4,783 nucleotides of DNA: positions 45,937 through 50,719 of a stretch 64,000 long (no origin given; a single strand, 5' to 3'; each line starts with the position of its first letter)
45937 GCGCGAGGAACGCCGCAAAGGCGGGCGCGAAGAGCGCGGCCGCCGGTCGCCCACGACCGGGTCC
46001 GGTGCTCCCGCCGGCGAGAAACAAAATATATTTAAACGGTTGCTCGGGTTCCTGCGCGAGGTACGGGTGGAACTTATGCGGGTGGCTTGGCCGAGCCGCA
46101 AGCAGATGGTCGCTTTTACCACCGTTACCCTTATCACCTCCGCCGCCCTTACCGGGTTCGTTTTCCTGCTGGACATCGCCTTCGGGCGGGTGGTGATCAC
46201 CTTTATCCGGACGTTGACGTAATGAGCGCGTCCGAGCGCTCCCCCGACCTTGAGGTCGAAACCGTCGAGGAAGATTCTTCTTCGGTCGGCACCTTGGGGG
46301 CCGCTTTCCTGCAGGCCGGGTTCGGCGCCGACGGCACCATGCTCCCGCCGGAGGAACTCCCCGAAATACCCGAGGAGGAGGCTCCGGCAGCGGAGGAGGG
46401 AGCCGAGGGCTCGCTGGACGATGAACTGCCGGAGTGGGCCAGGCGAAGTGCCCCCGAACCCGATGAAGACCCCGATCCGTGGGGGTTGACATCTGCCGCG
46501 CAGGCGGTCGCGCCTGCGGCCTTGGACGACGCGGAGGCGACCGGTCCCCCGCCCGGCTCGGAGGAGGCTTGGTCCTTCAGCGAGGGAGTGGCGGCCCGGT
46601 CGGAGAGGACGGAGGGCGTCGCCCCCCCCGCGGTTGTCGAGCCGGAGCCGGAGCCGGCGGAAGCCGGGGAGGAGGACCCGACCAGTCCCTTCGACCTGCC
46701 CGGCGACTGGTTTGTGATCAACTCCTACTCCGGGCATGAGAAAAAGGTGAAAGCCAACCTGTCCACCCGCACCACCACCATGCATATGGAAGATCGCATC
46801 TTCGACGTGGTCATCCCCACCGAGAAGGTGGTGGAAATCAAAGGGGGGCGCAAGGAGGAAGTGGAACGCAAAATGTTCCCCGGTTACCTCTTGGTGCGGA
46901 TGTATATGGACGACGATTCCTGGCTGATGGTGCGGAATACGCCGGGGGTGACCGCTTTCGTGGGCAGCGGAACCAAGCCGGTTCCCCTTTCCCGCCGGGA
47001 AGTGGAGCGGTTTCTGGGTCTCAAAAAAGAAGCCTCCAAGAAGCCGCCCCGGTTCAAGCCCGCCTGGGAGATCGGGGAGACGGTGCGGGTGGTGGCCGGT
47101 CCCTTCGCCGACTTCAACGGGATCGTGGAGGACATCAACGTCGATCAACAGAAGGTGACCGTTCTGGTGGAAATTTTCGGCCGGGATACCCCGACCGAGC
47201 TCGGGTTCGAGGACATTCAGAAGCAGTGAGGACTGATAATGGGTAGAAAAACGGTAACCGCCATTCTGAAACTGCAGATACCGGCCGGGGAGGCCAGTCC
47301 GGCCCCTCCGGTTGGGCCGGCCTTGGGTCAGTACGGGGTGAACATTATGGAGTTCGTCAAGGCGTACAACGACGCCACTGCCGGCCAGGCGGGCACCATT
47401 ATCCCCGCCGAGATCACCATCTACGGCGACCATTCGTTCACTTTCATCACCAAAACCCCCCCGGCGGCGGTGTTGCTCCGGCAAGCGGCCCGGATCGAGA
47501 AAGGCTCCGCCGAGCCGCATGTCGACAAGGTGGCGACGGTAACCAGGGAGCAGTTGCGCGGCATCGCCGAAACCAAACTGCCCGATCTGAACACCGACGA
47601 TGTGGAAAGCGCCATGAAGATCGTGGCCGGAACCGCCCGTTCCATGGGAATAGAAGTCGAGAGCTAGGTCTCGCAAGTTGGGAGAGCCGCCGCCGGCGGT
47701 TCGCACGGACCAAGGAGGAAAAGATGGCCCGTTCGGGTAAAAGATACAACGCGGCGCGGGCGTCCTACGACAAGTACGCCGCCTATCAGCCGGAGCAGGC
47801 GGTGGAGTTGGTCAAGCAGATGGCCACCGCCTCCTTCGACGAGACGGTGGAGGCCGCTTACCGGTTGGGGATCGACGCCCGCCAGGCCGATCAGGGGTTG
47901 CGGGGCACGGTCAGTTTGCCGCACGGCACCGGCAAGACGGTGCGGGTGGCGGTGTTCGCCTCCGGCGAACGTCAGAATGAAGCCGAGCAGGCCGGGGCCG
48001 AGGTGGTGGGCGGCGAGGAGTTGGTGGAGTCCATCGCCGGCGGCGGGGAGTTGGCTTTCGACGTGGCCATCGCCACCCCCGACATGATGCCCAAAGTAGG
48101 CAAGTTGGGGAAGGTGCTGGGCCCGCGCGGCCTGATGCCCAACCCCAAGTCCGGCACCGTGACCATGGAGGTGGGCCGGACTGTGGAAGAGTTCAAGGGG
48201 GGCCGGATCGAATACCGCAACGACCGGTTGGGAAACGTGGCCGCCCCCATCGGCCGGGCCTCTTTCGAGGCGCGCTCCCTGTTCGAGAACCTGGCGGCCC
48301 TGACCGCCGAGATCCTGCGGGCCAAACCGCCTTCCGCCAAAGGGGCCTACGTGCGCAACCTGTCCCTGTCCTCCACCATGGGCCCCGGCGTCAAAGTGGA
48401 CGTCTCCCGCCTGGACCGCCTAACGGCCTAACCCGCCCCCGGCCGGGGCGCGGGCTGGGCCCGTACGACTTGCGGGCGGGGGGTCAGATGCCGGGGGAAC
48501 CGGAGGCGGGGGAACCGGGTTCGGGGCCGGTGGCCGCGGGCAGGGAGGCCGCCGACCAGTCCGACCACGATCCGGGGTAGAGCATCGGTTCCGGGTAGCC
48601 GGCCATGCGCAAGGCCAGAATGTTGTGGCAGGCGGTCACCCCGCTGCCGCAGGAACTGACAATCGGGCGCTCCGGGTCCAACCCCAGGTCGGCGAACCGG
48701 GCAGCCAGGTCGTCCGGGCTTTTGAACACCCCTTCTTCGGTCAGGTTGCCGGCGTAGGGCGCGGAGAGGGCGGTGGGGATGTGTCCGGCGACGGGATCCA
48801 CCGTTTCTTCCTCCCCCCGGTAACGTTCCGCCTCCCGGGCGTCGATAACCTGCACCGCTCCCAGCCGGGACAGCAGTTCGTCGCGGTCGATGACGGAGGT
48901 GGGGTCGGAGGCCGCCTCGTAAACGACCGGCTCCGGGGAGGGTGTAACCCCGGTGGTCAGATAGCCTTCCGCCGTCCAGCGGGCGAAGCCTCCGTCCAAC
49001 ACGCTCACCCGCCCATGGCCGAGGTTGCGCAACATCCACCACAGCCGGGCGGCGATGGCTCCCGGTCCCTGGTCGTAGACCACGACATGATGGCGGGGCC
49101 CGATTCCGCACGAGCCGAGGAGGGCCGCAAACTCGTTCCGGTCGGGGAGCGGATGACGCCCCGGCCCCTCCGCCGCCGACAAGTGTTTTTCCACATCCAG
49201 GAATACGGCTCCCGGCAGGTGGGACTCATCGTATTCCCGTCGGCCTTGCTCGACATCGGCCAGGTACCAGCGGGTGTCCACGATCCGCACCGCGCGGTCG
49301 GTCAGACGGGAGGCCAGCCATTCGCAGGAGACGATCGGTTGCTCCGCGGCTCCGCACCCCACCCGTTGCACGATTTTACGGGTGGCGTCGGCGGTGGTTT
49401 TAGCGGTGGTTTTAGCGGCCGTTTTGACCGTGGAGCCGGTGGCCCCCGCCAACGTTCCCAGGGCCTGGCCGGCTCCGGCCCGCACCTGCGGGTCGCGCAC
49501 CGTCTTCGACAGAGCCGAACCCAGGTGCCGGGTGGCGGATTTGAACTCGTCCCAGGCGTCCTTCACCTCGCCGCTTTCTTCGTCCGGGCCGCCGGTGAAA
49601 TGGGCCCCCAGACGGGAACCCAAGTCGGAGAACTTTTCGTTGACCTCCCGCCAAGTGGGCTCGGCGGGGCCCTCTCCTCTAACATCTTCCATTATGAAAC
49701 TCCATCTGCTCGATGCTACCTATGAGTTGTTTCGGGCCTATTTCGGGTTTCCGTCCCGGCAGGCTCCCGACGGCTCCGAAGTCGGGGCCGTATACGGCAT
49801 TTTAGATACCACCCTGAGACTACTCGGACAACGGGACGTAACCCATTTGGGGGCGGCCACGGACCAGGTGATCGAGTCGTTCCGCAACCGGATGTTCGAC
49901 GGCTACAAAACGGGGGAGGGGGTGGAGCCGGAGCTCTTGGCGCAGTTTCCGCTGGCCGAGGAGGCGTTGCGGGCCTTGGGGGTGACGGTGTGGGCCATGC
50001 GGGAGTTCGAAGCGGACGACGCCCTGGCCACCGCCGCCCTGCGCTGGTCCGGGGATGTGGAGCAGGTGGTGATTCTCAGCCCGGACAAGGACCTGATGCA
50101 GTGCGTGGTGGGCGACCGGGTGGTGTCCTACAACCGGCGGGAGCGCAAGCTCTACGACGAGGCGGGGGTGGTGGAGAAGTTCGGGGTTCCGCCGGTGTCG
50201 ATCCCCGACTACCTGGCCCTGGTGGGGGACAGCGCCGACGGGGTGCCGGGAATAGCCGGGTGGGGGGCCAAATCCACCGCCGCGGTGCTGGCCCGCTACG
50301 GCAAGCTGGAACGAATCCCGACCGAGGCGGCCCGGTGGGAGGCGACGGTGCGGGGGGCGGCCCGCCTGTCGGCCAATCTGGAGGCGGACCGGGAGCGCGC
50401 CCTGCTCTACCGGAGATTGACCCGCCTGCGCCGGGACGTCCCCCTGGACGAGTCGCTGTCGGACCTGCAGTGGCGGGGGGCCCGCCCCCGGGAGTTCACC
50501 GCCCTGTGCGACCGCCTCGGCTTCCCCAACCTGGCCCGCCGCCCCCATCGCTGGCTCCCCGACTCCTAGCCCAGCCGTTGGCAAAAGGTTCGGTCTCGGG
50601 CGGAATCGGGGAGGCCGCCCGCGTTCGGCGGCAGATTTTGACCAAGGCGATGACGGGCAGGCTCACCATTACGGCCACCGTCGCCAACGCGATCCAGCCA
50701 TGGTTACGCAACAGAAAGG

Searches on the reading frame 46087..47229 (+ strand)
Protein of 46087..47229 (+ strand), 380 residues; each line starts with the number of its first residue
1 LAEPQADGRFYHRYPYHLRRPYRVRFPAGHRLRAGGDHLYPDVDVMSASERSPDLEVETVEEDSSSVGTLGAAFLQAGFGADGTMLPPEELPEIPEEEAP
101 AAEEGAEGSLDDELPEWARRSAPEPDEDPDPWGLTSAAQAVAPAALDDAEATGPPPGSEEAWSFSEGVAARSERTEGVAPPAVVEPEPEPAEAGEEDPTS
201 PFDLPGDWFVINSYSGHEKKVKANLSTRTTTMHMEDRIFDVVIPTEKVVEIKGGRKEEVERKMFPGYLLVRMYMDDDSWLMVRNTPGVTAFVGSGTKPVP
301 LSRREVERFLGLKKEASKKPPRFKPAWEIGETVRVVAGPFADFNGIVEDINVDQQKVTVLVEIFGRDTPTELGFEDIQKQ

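Call 27: search_protein_families(library=pfam, proteins=[window:46087-47229:+], max_evalue=0.0001)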
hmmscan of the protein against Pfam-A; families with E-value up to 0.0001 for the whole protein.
window:46087-47229:+ (380 aa): 2 families
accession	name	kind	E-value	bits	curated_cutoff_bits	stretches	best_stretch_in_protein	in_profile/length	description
PF02357.24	NusG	-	5.1e-30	104.3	22.2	1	207-309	2-92/93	Transcription termination factor nusG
PF00467.35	KOW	-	3e-07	30.5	22.3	1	330-359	2-31/32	KOW motif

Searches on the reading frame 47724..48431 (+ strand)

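Call 27: search_protein_families(library=pfam, proteins=[window:47724-48431:+], max_evalue=0.0001)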
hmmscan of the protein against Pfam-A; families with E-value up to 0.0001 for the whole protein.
window:47724-48431:+ (235 aa): 1 family
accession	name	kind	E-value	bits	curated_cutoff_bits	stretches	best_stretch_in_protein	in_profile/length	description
PF00687.26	Ribosomal_L1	-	2.1e-61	207.4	32.2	1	30-221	1-198/198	Ribosomal protein L1p/L10e family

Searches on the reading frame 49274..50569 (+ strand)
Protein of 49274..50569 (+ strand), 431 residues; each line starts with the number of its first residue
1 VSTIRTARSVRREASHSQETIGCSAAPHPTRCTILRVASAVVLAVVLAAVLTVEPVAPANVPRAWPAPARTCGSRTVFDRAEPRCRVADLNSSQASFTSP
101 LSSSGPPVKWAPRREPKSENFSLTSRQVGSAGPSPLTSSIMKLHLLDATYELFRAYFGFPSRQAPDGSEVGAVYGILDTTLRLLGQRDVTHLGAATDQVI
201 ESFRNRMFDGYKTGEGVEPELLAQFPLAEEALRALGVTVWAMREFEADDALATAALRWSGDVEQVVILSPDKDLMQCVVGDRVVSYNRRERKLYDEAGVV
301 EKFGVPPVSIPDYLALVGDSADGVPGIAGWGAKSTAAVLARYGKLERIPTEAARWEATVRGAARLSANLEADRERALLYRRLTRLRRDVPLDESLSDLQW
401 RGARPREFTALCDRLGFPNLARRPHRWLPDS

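Call 27: search_protein_families(library=pfam, proteins=[window:49274-50569:+], max_evalue=0.0001)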
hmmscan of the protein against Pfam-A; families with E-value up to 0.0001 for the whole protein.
window:49274-50569:+ (431 aa): 2 families
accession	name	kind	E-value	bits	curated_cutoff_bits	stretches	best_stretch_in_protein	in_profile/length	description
PF02739.22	5_3_exonuc_N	-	4.8e-35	121.1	34.3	1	142-304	1-164/164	5'-3' exonuclease, N-terminal resolvase-like domain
PF01367.25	5_3_exonuc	-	8.8e-22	77.9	40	1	305-403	1-94/97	5'-3' exonuclease, C-terminal SAM fold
